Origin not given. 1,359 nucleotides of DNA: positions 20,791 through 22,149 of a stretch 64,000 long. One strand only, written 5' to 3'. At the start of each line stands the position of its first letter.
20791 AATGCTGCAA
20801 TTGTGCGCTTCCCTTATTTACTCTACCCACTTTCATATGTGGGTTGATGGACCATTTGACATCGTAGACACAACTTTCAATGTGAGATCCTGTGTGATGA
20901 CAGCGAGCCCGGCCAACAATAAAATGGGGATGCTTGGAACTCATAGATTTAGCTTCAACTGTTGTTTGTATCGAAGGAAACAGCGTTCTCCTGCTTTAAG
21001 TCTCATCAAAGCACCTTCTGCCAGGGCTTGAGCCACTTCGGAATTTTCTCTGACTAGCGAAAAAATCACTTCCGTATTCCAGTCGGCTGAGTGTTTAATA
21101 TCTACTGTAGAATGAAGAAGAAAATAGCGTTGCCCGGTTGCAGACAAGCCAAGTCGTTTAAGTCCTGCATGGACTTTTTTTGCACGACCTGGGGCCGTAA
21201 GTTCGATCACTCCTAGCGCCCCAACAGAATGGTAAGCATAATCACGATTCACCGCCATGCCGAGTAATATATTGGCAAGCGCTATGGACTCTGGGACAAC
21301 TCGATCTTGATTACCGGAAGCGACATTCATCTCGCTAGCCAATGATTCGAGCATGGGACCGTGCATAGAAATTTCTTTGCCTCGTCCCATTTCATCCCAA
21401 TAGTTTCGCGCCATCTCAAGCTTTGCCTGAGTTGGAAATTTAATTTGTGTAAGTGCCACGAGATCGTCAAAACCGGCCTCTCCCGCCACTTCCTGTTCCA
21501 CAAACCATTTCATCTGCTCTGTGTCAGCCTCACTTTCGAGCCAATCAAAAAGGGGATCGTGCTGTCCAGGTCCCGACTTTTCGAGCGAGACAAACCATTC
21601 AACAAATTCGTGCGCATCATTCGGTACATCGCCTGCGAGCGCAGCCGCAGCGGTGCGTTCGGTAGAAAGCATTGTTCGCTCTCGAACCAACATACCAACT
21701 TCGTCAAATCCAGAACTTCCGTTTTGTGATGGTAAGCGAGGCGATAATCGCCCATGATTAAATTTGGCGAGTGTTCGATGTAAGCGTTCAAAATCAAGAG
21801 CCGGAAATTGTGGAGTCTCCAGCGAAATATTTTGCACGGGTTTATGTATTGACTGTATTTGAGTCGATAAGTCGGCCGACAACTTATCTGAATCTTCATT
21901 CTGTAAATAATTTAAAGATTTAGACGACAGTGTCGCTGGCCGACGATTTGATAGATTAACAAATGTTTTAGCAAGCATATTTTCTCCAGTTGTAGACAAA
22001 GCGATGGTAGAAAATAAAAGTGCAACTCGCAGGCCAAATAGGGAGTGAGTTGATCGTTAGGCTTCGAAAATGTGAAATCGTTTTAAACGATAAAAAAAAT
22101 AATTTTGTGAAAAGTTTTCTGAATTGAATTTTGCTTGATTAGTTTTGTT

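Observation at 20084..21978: Haem-oxygenase-like di-iron enzyme and DDAH/amidinotransferase-fold enzyme lead a cyanophycin operon: candidate arginine-tailoring module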

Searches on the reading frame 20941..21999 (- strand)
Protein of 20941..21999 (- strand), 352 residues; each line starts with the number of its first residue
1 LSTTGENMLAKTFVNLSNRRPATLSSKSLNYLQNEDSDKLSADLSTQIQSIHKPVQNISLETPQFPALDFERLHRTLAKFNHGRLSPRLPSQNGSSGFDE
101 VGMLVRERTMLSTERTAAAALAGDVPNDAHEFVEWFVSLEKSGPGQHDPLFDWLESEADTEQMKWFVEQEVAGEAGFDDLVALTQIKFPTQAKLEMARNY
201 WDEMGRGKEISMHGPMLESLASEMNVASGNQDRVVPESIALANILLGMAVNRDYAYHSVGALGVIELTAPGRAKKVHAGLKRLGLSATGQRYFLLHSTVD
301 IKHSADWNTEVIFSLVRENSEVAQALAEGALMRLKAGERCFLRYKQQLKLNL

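Call 3: search_protein_families(library=pfam, proteins=[window:20941-21999:-], max_evalue=0.01)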
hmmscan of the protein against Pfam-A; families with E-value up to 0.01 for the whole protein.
window:20941-21999:- (352 aa): 1 family
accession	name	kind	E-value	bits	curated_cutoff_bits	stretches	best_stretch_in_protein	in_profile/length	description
PF14518.11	Haem_oxygenas_2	-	2.1e-37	129.1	28.9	1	164-337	1-176/177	Iron-containing redox enzyme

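Call 4: search_protein_families(library=ncbifam, proteins=[window:20941-21999:-], max_evalue=0.01)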
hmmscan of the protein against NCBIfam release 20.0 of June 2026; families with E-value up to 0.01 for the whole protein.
window:20941-21999:- (352 aa): 0 families

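Call 5: find_homologous_proteins(query=window:20941-21999:-)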
Query window:20941-21999:- (352 aa): 7957 proteins with E <= 0.001 among 8000 candidates; the best 120 are listed.
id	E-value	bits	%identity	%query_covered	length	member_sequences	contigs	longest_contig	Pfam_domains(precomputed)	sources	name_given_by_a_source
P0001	1.2e-225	766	100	98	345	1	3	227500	PF14518.12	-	-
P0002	1.9e-108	381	61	80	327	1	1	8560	PF14518.12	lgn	-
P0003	3.2e-108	380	65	78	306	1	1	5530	PF14518.12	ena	-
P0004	2.6e-106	374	58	80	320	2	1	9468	PF14518.12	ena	-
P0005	4.3e-106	373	59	79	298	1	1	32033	PF14518.12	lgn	-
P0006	8.1e-106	372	61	78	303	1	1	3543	PF14518.12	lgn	-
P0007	1.1e-105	372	56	87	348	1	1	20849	PF14518.12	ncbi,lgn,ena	-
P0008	3.7e-105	370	59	81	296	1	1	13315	PF14518.12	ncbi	-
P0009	7.5e-105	369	62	78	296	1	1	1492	PF14518.12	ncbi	ncbi:MAG: iron-containing redox enzyme family protein, partial [Proteobacteria bacterium]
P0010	1.1e-103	365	59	79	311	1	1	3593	PF14518.12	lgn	-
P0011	1.8e-103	364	57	84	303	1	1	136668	PF14518.12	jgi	jgi:hypothetical protein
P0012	1.9e-103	364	57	80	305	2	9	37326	PF14518.12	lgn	-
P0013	4.6e-103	363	59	78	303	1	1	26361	PF14518.12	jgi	-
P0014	1.4e-102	362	60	78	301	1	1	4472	PF14518.12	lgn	-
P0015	1.6e-102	361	60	79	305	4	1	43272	PF14518.12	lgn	-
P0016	2.4e-102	361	57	81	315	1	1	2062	PF14518.12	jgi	jgi:hypothetical protein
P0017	2.8e-102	361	60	79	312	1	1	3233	PF14518.12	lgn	-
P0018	3.6e-102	360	58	79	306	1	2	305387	PF14518.12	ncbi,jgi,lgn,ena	-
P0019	9.0e-102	359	59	79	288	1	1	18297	PF14518.12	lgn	-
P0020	1.2e-101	359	58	80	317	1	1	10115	PF14518.12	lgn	-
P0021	1.7e-101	358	58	79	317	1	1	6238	PF14518.12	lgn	-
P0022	1.8e-101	358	59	78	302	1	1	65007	PF14518.12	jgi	jgi:hypothetical protein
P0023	2.1e-101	358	59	80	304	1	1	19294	PF14518.12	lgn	-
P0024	3.6e-101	357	60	78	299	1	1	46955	PF14518.12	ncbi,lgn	-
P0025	5.4e-101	356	57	84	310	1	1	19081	PF14518.12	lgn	-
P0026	5.6e-101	356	57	80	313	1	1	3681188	PF14518.12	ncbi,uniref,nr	ncbi:iron-containing redox enzyme family protein [Bdellovibrio sp. SKB1291214]|uniref:iron-containin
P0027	9.3e-101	356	61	78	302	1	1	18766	PF14518.12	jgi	jgi:hypothetical protein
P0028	9.5e-101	356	60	78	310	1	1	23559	PF14518.12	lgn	-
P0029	1.0e-100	355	57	83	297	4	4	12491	PF14518.12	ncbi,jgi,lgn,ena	jgi:pyrroloquinoline quinone (PQQ) biosynthesis protein C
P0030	1.9e-100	355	58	80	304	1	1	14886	PF14518.12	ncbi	ncbi:MAG: iron-containing redox enzyme family protein [Bdellovibrionota bacterium]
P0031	2.2e-100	354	59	79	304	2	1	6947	PF14518.12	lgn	-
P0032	2.3e-100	354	60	79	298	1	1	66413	PF14518.12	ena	-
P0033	3.9e-100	353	60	78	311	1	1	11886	PF14518.12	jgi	jgi:hypothetical protein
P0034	4.1e-100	353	58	79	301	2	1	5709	PF14518.12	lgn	-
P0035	6.3e-100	353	58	78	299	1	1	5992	PF14518.12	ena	-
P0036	6.4e-100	353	57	80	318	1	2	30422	PF14518.12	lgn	-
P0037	6.6e-100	353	58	79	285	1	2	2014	PF14518.12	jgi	jgi:pyrroloquinoline quinone (PQQ) biosynthesis protein C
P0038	6.7e-100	353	59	78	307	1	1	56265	PF14518.12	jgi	jgi:hypothetical protein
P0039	1.6e-99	351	59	79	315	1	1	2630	PF14518.12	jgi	jgi:hypothetical protein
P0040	3.9e-99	350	58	78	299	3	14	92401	PF14518.12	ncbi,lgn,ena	-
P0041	5.9e-99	350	58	79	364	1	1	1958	PF14518.12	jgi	jgi:hypothetical protein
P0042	1.1e-98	349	55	84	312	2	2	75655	PF14518.12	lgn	-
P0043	3.1e-98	347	57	80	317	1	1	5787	PF14518.12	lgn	-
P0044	3.7e-98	347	55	81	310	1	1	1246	PF14518.12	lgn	-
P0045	3.9e-98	347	52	84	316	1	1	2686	PF14518.12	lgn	-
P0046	4.1e-98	347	58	79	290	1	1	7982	PF14518.12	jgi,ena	-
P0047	4.1e-98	347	58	79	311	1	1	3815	PF14518.12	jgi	jgi:hypothetical protein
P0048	4.3e-98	347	56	80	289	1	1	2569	PF14518.12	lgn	-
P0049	5.3e-98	347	58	80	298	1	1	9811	PF14518.12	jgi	jgi:hypothetical protein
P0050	6.2e-98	346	54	84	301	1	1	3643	PF14518.12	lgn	-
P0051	6.8e-98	346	55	81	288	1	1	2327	PF14518.12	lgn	-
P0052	1.1e-97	345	66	64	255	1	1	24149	PF14518.12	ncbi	-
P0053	1.4e-97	345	58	79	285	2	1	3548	PF14518.12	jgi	jgi:hypothetical protein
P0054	1.4e-97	345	55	84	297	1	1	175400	PF14518.12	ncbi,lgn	-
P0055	1.5e-97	345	56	79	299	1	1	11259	PF14518.12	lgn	-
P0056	2.0e-97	345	56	78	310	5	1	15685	PF14518.12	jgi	jgi:hypothetical protein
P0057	2.1e-97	345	57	80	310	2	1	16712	PF14518.12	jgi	jgi:hypothetical protein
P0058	2.3e-97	344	55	82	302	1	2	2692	PF14518.12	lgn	-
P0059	3.1e-97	344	53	80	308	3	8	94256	PF14518.12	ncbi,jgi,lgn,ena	jgi:hypothetical protein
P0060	3.6e-97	344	55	83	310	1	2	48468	PF14518.12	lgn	-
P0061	3.8e-97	344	55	82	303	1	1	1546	PF14518.12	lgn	-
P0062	5.0e-97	343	57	79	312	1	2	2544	PF14518.12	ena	-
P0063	5.4e-97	343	56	79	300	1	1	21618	PF14518.12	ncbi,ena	-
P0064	7.0e-97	343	56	80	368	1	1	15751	PF14518.12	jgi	jgi:Iron-containing redox enzyme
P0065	9.6e-97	342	54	80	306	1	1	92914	PF14518.12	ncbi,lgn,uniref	ncbi:iron-containing redox enzyme family protein [Legionella lytica]|uniref:Iron-containing redox en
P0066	1.1e-96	342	55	84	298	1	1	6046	PF14518.12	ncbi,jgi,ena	jgi:hypothetical protein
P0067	1.4e-96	342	57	80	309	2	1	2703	PF14518.12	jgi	jgi:hypothetical protein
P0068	1.7e-96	342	54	85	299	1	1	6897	PF14518.12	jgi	jgi:Iron-containing redox enzyme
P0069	2.2e-96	341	56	80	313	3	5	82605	PF14518.12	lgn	-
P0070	2.2e-96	341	54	80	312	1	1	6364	PF14518.12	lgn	-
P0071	2.5e-96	341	56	83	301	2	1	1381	PF14518.12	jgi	jgi:Iron-containing redox enzyme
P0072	2.7e-96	341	57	80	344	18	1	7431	PF14518.12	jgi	jgi:hypothetical protein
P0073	2.8e-96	341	57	80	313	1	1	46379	PF14518.12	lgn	-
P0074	3.3e-96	341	57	79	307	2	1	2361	PF14518.12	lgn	-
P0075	3.4e-96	341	55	82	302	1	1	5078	PF14518.12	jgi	jgi:hypothetical protein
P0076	3.6e-96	340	56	78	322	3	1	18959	PF14518.12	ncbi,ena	-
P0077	3.7e-96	340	57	81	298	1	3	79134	PF14518.12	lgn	-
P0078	3.9e-96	340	56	80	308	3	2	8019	PF14518.12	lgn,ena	-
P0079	4.0e-96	340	58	80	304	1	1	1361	PF14518.12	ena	-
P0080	5.3e-96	340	59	78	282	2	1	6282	PF14518.12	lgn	-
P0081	5.7e-96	340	56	79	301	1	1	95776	PF14518.12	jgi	jgi:hypothetical protein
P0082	5.8e-96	340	58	79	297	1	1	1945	PF14518.12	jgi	jgi:hypothetical protein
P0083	6.3e-96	340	56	82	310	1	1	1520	PF14518.12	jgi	jgi:hypothetical protein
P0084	7.3e-96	339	57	79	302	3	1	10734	PF14518.12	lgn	-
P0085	7.4e-96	339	56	83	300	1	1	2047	PF14518.12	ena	-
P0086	8.8e-96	339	57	78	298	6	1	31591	PF14518.12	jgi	jgi:hypothetical protein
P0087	9.6e-96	339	57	80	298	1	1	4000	PF14518.12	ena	-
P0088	1.0e-95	339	57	80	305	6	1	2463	PF14518.12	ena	-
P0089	1.3e-95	339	57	80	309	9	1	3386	PF14518.12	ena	-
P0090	1.3e-95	339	57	80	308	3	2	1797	PF14518.12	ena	-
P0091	1.4e-95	339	55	80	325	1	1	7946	PF14518.12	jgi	jgi:hypothetical protein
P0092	1.5e-95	338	55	80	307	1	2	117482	PF14518.12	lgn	-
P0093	1.5e-95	338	56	81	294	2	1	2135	PF14518.12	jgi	-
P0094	1.6e-95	338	55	81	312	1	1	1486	PF14518.12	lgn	-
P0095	1.6e-95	338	55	80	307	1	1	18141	PF14518.12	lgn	-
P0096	1.8e-95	338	56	79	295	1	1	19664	PF14518.12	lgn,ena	-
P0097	1.8e-95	338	57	78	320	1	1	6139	PF14518.12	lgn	-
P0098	1.9e-95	338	57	79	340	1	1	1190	PF14518.12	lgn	-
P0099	1.9e-95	338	55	81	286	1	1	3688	PF14518.12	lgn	-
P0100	2.5e-95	338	53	82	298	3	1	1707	PF14518.12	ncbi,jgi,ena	jgi:hypothetical protein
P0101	2.5e-95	338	56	80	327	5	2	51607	PF14518.12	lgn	-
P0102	3.1e-95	337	55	80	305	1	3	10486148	PF14518.12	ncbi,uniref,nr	ncbi:iron-containing redox enzyme family protein [Corallococcus exiguus]|uniref:iron-containing redo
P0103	3.3e-95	337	56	80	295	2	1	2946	PF14518.12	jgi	jgi:hypothetical protein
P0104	3.5e-95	337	56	79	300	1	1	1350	PF14518.12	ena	-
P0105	3.8e-95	337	54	80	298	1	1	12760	PF14518.12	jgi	jgi:hypothetical protein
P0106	4.0e-95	337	56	79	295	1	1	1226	PF14518.12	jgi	jgi:Iron-containing redox enzyme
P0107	4.0e-95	337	56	79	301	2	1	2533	PF14518.12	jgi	jgi:hypothetical protein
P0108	4.2e-95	337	54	78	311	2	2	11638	PF14518.12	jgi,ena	-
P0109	4.4e-95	337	57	80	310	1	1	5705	PF14518.12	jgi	-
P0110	4.4e-95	337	57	81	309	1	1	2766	PF14518.12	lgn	-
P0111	4.4e-95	337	55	78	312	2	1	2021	PF14518.12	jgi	-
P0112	4.9e-95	337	58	80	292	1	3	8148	PF14518.12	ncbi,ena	-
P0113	5.2e-95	337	54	83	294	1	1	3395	PF14518.12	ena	-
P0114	6.0e-95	336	56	80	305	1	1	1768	PF14518.12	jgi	jgi:Iron-containing redox enzyme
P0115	6.3e-95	336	56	81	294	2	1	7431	PF14518.12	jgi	jgi:heme oxygenase-like protein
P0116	6.4e-95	336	55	80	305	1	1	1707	PF14518.12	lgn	-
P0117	7.3e-95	336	58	78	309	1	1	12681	PF14518.12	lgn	-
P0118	7.3e-95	336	58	80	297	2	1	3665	PF14518.12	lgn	-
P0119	7.4e-95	336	56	81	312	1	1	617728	PF14518.12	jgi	-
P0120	7.7e-95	336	57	79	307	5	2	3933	PF14518.12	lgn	-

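Call 6: search_solved_structures(query=window:20941-21999:-, max_evalue=1, show_alignments=2)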
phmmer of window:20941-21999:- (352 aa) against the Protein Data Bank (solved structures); distinct sequences matched with E-value up to 1: 3.
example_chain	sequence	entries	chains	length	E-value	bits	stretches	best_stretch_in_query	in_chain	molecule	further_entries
9n1a_A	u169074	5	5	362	1.5e-27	100.1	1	123-340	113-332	HrmI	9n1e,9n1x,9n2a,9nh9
3bjd_A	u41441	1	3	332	0.012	18.2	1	178-307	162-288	Putative 3-oxoacyl-(acyl-carrier-protein) synthase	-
8w1q_A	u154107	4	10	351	0.014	18.1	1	178-307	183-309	Pyrroloquinoline quinone (Coenzyme PQQ) biosynthesis protein C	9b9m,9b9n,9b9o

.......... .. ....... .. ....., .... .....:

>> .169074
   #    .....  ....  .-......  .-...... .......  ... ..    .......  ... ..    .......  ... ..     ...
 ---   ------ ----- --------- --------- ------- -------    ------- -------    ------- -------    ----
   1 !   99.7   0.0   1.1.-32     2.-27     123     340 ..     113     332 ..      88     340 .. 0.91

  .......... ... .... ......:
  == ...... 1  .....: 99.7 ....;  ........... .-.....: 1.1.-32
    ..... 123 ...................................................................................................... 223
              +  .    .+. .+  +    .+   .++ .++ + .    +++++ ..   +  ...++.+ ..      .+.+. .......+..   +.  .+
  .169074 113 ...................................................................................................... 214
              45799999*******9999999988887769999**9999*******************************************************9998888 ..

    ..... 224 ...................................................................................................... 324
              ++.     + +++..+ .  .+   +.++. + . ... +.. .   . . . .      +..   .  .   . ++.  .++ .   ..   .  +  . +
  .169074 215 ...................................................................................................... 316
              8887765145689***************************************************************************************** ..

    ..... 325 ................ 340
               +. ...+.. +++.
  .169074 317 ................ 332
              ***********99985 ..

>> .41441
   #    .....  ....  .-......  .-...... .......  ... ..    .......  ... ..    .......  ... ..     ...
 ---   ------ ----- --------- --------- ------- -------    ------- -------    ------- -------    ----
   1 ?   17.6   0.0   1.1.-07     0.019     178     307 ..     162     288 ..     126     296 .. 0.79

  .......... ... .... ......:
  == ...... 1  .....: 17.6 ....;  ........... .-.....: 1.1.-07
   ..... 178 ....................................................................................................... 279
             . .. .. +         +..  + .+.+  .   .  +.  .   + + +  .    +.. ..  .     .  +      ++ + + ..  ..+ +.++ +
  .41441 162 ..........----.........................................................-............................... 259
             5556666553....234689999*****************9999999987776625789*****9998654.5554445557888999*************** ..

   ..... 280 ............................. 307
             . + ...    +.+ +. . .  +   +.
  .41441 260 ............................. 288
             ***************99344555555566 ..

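Call 8: find_encoding_contigs(protein=P0026, flank=8000, max_places=2)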
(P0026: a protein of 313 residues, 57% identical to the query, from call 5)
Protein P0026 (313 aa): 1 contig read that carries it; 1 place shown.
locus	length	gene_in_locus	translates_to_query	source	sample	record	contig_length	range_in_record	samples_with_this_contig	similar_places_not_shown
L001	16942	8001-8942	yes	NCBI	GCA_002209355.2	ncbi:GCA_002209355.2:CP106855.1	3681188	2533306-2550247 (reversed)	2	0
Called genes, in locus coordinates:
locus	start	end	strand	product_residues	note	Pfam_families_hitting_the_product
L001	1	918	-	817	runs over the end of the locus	PF02771:Acyl-CoA_dh_N, PF02770:Acyl-CoA_dh_M, PF00441:Acyl-CoA_dh_1, PF09317:ACDH_C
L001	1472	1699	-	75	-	-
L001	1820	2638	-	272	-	PF01149:Fapy_DNA_glyco, PF06831:H2TH, PF06827:zf-FPG_IleRS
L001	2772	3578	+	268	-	PF03496:ADPrib_exo_Tox (faint)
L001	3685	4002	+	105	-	-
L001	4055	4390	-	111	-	PF13560:HTH_31 (weak), PF01381:HTH_3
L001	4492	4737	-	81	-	-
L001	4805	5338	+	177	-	-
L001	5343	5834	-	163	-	-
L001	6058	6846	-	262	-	-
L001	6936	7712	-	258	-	PF19420:DDAH_eukar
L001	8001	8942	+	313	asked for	PF14518:Haem_oxygenas_2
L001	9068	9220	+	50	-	-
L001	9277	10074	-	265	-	PF00072:Response_reg, PF00486:Trans_reg_C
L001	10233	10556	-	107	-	PF04972:BON (faint)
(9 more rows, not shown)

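Call 9: find_encoding_contigs(protein=P0102, flank=8000, max_places=2)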
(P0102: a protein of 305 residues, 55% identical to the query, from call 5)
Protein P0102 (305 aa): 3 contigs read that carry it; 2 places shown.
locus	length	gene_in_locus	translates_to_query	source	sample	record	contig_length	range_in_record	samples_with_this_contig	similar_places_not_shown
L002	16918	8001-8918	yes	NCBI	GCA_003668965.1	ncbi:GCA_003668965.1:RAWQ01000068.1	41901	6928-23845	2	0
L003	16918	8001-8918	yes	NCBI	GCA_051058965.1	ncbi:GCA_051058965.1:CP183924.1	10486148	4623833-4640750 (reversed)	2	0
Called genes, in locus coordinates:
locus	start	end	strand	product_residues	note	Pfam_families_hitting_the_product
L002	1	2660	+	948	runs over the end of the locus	PF00989:PAS, PF08448:PAS_4, PF13426:PAS_9, PF08447:PAS_3, PF01590:GAF, PF08447:PAS_3, PF08448:PAS_4, PF00512:HisKA, +6 more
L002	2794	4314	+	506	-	PF00092:VWA, PF13519:VWA_2, PF13768:VWA_3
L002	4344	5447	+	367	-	-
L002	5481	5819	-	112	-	-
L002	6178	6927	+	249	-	PF04116:FA_hydroxylase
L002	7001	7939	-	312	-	PF19420:DDAH_eukar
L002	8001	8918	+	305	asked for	PF14518:Haem_oxygenas_2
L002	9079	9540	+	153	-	-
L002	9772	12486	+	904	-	PF05170:AsmA, PF05359:DUF748, PF13116:YhdP (weak), PF05170:AsmA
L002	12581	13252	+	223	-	-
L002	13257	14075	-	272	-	-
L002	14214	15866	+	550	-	PF01268:FTHFS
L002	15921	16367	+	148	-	-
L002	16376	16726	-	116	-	PF13560:HTH_31 (weak), PF01381:HTH_3, PF13443:HTH_26 (weak)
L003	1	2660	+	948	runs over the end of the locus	PF00989:PAS, PF08448:PAS_4, PF13426:PAS_9, PF08447:PAS_3, PF01590:GAF, PF08447:PAS_3, PF08448:PAS_4, PF00512:HisKA, +6 more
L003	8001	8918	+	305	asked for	PF14518:Haem_oxygenas_2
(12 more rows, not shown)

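Call 10: find_encoding_contigs(protein=P0065, flank=8000, max_places=2)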
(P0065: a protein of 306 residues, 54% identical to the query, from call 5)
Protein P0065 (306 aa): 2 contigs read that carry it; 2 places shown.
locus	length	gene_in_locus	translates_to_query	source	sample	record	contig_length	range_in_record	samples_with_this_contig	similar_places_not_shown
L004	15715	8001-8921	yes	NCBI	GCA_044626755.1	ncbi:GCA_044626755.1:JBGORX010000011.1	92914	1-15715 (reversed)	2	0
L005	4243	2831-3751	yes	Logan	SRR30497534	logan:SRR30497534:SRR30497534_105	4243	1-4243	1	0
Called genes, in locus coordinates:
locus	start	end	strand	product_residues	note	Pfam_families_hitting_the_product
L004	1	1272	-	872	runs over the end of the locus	PF18921:Cyanophycin_syn, PF08443:RimK, PF14397:ATPgrasp_ST (faint), PF08245:Mur_ligase_M, PF02875:Mur_ligase_C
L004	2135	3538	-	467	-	PF04107:GCS2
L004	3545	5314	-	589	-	PF13522:GATase_6, PF13537:GATase_7, PF00733:Asn_synthase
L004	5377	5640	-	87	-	-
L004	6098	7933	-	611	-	PF13649:Methyltransf_25 (faint), PF19420:DDAH_eukar, PF02274:ADI (faint), PF05175:MTS, PF06325:PrmA (weak), PF13847:Methyltransf_31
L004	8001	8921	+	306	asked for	PF14518:Haem_oxygenas_2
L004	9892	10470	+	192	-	PF00239:Resolvase, PF02796:HTH_7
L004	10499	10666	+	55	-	-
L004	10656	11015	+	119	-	PF28055:VVA0879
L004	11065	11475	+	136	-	-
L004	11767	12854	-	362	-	PF01527:HTH_Tnp_1, PF13518:HTH_28 (faint), PF13276:HTH_21 (faint), PF00665:rve, PF13683:rve_3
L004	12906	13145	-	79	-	-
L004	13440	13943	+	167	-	PF13302:Acetyltransf_3, PF13420:Acetyltransf_4, PF00583:Acetyltransf_1 (weak)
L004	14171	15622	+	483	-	-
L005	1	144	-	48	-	?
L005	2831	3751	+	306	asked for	PF14518:Haem_oxygenas_2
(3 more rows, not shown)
